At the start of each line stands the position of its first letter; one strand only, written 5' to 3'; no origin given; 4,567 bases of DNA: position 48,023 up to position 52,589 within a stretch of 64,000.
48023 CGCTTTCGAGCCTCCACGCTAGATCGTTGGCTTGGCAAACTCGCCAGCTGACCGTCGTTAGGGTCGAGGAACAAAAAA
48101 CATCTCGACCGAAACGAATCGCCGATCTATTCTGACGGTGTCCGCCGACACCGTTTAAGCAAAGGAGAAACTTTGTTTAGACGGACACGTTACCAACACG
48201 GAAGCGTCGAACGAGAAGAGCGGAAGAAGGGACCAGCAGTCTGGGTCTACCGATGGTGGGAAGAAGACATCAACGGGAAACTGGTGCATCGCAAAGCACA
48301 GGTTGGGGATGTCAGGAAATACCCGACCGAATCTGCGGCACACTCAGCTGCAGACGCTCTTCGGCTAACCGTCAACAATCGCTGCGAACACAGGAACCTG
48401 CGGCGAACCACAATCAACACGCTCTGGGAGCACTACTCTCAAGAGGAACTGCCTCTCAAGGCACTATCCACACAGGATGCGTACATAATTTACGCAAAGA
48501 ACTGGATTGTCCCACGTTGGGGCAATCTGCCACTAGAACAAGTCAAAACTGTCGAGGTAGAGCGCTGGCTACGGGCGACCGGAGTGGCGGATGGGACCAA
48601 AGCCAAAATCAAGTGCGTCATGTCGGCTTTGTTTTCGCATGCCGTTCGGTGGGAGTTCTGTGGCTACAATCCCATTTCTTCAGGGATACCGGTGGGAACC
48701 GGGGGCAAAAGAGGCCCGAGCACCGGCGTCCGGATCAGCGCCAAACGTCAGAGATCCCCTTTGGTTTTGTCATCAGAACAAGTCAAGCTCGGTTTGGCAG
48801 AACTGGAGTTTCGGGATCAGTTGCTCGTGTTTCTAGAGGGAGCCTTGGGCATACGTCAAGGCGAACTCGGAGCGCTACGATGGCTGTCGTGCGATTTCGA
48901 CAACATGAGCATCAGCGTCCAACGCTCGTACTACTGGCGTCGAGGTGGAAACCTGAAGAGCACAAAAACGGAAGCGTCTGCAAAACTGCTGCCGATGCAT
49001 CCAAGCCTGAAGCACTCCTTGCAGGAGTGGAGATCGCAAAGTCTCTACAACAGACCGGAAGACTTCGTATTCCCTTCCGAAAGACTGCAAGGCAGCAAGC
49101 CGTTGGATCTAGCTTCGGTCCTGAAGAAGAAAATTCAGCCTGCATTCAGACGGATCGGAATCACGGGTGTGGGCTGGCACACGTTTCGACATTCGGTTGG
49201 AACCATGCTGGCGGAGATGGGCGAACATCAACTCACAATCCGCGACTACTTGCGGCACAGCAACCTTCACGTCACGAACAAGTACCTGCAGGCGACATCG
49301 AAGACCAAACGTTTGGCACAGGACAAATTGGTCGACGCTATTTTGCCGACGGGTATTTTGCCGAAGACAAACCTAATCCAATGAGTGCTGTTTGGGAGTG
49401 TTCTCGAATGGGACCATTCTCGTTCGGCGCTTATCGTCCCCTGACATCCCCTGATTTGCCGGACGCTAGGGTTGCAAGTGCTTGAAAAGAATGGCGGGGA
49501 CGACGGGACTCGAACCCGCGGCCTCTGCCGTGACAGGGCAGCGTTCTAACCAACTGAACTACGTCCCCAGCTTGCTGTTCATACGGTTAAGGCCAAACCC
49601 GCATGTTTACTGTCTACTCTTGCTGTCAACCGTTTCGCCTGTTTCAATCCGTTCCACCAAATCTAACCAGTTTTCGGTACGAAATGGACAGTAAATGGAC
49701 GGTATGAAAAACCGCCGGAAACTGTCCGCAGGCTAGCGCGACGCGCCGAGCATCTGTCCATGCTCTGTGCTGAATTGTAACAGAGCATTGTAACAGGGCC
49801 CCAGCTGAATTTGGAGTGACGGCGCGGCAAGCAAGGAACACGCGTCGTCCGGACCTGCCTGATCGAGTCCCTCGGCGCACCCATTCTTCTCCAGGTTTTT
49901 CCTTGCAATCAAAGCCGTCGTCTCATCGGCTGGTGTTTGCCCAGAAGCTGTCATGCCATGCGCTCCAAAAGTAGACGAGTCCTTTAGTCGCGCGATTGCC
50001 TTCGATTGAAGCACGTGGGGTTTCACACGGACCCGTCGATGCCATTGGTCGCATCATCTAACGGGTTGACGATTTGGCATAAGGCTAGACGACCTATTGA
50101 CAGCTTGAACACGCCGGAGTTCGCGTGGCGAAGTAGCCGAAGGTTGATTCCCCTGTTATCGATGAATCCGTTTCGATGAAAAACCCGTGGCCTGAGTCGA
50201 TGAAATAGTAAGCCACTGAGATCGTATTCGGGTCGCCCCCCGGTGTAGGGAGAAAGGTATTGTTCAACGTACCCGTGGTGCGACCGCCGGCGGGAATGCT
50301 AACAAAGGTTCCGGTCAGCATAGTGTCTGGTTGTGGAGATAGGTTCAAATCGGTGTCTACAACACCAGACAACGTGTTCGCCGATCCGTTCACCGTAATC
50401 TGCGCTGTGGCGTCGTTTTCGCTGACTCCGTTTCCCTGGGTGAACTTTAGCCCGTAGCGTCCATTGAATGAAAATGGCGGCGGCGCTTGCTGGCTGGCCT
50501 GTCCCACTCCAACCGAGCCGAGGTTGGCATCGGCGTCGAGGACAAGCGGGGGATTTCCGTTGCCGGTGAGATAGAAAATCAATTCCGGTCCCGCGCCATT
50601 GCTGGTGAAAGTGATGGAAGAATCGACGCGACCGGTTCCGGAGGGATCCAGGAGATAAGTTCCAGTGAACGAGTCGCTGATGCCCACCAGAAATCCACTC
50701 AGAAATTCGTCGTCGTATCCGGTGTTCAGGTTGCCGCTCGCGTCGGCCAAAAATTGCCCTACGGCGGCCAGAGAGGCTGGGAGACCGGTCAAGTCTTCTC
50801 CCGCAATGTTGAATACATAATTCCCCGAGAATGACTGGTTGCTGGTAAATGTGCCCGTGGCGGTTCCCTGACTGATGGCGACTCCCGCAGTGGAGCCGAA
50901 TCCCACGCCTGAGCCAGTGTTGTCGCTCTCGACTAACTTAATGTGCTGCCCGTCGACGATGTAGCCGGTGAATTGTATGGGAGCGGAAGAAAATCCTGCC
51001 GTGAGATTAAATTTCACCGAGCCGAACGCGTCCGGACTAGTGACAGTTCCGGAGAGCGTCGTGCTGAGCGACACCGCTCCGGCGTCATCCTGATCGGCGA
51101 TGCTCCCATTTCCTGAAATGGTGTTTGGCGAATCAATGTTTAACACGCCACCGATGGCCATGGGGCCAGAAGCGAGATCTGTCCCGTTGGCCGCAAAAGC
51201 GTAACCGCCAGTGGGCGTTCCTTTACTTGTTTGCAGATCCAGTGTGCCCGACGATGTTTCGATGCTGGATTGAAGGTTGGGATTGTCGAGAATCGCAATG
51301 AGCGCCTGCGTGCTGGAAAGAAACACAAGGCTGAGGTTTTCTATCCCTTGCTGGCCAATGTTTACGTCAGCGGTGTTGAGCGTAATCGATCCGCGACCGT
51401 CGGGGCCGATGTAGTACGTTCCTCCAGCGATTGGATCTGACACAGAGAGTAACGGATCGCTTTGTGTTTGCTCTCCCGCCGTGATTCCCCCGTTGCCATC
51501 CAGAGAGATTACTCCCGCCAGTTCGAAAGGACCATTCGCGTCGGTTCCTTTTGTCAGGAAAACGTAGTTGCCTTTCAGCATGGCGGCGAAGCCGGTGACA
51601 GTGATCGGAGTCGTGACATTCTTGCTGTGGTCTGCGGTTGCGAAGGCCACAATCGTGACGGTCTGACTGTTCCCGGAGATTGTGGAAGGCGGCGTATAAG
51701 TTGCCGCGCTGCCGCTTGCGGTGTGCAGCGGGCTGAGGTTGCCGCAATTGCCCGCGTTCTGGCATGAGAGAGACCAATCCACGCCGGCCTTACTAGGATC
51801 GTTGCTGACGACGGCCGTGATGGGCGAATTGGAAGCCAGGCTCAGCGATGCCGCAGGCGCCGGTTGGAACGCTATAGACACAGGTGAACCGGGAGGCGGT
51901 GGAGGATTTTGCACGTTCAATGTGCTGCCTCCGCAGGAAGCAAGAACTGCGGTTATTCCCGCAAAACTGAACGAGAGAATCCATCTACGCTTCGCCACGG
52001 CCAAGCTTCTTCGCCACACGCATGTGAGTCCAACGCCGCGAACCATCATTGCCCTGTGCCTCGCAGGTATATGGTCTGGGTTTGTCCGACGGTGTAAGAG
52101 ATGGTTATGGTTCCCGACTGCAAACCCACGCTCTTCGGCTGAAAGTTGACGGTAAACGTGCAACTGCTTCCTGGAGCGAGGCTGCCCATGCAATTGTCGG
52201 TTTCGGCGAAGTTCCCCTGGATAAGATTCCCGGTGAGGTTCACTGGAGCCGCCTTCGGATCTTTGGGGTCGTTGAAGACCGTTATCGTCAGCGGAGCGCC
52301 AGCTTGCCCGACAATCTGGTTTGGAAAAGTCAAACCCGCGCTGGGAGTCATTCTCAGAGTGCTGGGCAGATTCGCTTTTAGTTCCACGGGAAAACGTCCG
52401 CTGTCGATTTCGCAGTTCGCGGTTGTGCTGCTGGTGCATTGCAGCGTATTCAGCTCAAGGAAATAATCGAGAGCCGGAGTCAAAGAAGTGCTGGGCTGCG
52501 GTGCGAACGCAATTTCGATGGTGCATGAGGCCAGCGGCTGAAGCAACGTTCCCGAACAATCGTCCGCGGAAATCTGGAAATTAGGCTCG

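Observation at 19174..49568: About 30-kb segment bracketed by a perfect 56-bp tRNA-Asp-derived direct repeat, with integrase and excisionase at one end and a plant-hemicellulose CAZyme regulon as cargo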

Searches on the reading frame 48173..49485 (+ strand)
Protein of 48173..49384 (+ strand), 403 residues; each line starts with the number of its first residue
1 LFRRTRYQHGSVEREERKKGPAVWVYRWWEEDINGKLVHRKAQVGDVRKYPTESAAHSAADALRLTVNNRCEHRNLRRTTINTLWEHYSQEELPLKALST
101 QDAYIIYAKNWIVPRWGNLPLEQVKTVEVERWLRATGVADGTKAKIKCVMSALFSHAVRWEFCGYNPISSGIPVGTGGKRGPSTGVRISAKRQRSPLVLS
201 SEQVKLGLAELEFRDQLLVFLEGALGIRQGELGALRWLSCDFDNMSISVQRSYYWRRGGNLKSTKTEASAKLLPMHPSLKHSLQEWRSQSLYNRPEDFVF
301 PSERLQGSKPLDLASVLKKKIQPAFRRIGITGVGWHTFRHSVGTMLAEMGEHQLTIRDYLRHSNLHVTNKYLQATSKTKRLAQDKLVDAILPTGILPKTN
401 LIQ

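Call 8: search_protein_families(library=pfam, proteins=[window:48173-49384:+, window:48253-49485:+], max_evalue=0.01)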
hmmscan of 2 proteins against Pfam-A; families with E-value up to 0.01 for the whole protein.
window:48173-49384:+ (403 aa): 1 family
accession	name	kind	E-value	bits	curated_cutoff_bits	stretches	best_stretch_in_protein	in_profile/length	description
PF00589.27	Phage_integrase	-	4.1e-15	56.4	27.1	1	211-375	20-169/172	Phage integrase family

window:48253-49485:+ (410 aa): 0 families

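Call 9: find_encoding_contigs(protein=window:48173-49384:+, flank=10000, max_places=10)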
Protein window:48173-49384:+ (403 aa): 1 contig read that carries it; 1 place shown.
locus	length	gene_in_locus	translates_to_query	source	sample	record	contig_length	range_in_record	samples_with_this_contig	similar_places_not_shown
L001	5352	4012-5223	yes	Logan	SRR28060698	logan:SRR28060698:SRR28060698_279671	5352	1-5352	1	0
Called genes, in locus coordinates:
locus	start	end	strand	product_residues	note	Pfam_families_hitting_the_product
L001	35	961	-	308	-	PF00106:adh_short, PF01370:Epimerase, PF02719:Polysacc_synt_2 (weak), PF08659:KR, PF13561:adh_short_C2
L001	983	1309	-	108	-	-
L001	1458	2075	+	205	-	PF00440:TetR_N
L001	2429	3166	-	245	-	-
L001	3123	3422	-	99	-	-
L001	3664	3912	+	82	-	PF12728:HTH_17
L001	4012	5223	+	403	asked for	PF00589:Phage_integrase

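Call 36: search_solved_structures(query=window:48173-49384:+, max_evalue=0.01, show_alignments=1)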
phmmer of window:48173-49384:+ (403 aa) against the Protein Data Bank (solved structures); distinct sequences matched with E-value up to 0.01: 3.
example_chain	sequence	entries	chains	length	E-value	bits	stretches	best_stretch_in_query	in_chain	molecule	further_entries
3nkh_A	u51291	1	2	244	5e-06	29.1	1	219-377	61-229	Integrase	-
2a3v_A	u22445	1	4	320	0.00014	24.3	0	315-373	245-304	site-specific recombinase IntI4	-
4a8e_A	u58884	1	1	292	0.0002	23.8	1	196-391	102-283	PROBABLE TYROSINE RECOMBINASE XERC-LIKE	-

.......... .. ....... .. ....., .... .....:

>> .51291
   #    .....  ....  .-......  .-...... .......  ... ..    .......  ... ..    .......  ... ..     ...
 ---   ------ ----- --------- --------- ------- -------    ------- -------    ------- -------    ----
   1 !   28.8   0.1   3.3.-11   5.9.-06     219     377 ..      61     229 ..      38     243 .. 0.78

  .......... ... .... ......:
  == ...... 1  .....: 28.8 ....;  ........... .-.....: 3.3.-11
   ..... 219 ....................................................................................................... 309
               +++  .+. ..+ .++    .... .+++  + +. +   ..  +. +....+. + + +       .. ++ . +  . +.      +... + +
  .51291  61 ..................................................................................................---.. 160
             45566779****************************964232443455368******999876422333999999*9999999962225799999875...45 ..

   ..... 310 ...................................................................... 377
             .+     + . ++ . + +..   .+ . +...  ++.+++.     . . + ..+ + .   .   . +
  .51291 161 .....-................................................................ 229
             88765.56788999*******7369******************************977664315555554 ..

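Call 46: search_protein_families(library=phrogs, proteins=[window:48173-49384:+], max_evalue=0.01)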
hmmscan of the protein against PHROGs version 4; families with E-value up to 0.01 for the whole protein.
window:48173-49384:+ (403 aa): 3 families
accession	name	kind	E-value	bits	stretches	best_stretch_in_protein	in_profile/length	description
phrog_1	-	integration and excision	5.5e-42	145.8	1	17-390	117-451/611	integrase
phrog_216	-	integration and excision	9e-23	81.8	1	145-386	17-236/301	integrase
phrog_7685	-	integration and excision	3.9e-05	24.3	1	247-385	105-234/240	integrase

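Call 48: search_protein_families(library=ncbifam, proteins=[window:48173-49384:+], max_evalue=0.01)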
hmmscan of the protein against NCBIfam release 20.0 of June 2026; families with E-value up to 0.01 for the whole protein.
window:48173-49384:+ (403 aa): 12 families
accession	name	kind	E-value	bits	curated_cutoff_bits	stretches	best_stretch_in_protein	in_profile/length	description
NF040815.2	recomb_XerA_Arch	equivalog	7.9e-13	48.6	220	1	121-378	35-258/263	site-specific tyrosine recombinase/integron integrase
TIGR02249.1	integrase_gron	subfamily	5.8e-10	39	265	1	315-372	240-298/315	integron integrase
TIGR02224.1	recomb_XerC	equivalog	4.2e-07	29.6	335.15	1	191-378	99-281/295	tyrosine recombinase XerC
NF003462.0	PRK05084.1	equivalog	2.3e-06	26.6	267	1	219-386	201-356/360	tyrosine recombinase XerS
TIGR02225.1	recomb_XerD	equivalog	3.2e-05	23.4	329.6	1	182-376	87-276/290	site-specific tyrosine recombinase XerD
NF040693.1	recomb_GmtY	equivalog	0.00012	21.4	340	1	317-377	370-435/441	gamma-mobile-trio recombinase GmtY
NF001399.0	PRK00283.1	subfamily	0.0002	20.7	279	1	182-376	97-285/300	tyrosine recombinase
NF007370.0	PRK09870.1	subfamily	0.00028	20.6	221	1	333-372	138-177/200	tyrosine-type DNA invertase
NF011946.0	PRK15417.1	equivalog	0.00039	19.7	435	0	321-373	261-314/337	integron integrase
NF007371.0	PRK09871.1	subfamily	0.00054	19.5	222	1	331-374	131-174/198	tyrosine-type DNA invertase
NF002331.0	PRK01287.1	subfamily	0.0038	16.2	371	1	222-374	171-312/365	site-specific tyrosine recombinase XerC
NF041502.1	integrase_1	equivalog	0.0053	15.5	350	1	267-378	255-364/484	site-specific integrase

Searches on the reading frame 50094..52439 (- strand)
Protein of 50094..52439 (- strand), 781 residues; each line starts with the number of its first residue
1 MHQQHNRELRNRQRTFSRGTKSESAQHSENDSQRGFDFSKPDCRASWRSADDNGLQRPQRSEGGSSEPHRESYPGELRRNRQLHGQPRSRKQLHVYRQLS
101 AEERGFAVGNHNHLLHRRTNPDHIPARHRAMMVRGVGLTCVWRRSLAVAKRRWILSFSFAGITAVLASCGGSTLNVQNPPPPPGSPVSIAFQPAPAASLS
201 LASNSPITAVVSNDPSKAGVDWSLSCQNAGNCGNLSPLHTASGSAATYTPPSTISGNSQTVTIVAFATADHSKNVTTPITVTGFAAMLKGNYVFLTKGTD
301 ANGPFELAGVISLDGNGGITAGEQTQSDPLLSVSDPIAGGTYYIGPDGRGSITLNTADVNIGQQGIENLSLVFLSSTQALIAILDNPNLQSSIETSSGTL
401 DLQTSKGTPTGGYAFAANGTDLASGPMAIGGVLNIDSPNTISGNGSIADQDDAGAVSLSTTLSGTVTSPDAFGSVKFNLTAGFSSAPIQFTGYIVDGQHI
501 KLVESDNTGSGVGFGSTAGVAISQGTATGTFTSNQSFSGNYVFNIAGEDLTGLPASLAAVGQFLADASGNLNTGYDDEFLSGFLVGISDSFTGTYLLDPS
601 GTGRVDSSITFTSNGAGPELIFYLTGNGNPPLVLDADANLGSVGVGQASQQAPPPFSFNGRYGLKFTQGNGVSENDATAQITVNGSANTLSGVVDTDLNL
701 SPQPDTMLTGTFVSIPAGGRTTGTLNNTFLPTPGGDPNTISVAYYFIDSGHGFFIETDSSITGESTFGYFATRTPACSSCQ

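Call 8: search_protein_families(library=pfam, proteins=[window:50094-52439:-], max_evalue=0.01)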
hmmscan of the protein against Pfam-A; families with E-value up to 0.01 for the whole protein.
window:50094-52439:- (781 aa): 0 families

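Call 11: find_related_loci(query=window:50094-52439:-, collection=genome_contigs, flank=10000)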
Query window:50094-52439:- (781 aa) in genome_contigs; peptide patterns used: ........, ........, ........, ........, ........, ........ (x = any residue, [..] = any of these).
70 stretches matched a pattern; 16 encode a relative of the query (tblastn E <= 1e-3); 16 distinct loci.
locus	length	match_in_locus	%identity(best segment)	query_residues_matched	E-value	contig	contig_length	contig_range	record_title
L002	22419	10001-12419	78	1-780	0e+0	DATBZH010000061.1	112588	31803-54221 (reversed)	MAG TPA_asm: Candidatus Sulfotelmatobacter sp. isolate SMAG_U7614 k141_3299401, whole genome shotgun sequence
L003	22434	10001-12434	72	1-780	0e+0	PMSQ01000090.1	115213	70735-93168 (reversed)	MAG: Acidobacteriaceae bacterium isolate palsa_122 73.20110700_P1M.4_contig_356, whole genome shotgun sequence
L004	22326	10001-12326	72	1-780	0e+0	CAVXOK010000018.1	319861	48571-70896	MAG: uncultured Acidobacteriaceae bacterium isolate MFD00731.bin.2.193 genome assembly, contig: contig_70555, whole geno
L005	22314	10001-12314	64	1-780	0e+0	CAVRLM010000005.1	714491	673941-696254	MAG: uncultured Acidobacteriaceae bacterium isolate MFD05521.bin.1.25 genome assembly, contig: contig_28335, whole genom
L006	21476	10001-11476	66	290-780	0e+0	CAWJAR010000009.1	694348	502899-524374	MAG: uncultured Acidobacteriaceae bacterium isolate MFD06298.bin.1.70 genome assembly, contig: contig_35080, whole genom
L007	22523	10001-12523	45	1-780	3e-172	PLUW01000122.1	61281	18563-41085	MAG: Acidobacteriaceae bacterium isolate bog_443 73.20120800_S3M.8_contig_569, whole genome shotgun sequence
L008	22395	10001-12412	43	3-781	2e-169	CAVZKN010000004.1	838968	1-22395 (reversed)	MAG: uncultured Acidobacteriaceae bacterium isolate MFD09286.bin.1.8 genome assembly, contig: contig_39227, whole genome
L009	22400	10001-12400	42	8-781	3e-162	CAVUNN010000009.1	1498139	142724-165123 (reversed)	MAG: Terriglobia bacterium isolate MFD02579.bin.1.29 genome assembly, contig: contig_9, whole genome shotgun sequence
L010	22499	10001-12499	43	1-780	9e-159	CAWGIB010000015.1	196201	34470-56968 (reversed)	MAG: uncultured Acidobacteriaceae bacterium isolate MFD09671.bin.1.185 genome assembly, contig: contig_45298, whole geno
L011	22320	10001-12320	67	1-780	0e+0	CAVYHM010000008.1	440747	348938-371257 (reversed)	MAG: uncultured Acidobacteriaceae bacterium isolate MFD03346.bin.3.25 genome assembly, contig: contig_1564, whole genome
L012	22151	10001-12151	40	86-773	2e-114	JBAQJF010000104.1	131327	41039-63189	MAG: Terriglobales bacterium isolate MFD06600_ilm_asm_bin4 k127_99094, whole genome shotgun sequence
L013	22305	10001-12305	65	4-780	0e+0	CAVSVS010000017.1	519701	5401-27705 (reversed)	MAG: uncultured Acidobacteriaceae bacterium isolate MFD06435.bin.1.116 genome assembly, contig: contig_34497, whole geno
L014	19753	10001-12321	67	1-780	0e+0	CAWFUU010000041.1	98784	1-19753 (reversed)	MAG: uncultured Acidobacteriaceae bacterium isolate MFD09286.bin.1.47 genome assembly, contig: contig_72207, whole genom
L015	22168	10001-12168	41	143-780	6e-84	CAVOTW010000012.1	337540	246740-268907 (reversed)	MAG: uncultured Acidobacteriaceae bacterium isolate MFD00082.bin.2.17 genome assembly, contig: contig_21024, whole genom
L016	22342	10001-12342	66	1-781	0e+0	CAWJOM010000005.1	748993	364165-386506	MAG: uncultured Acidobacteriaceae bacterium isolate MFD04434.bin.1.39 genome assembly, contig: contig_25260, whole genom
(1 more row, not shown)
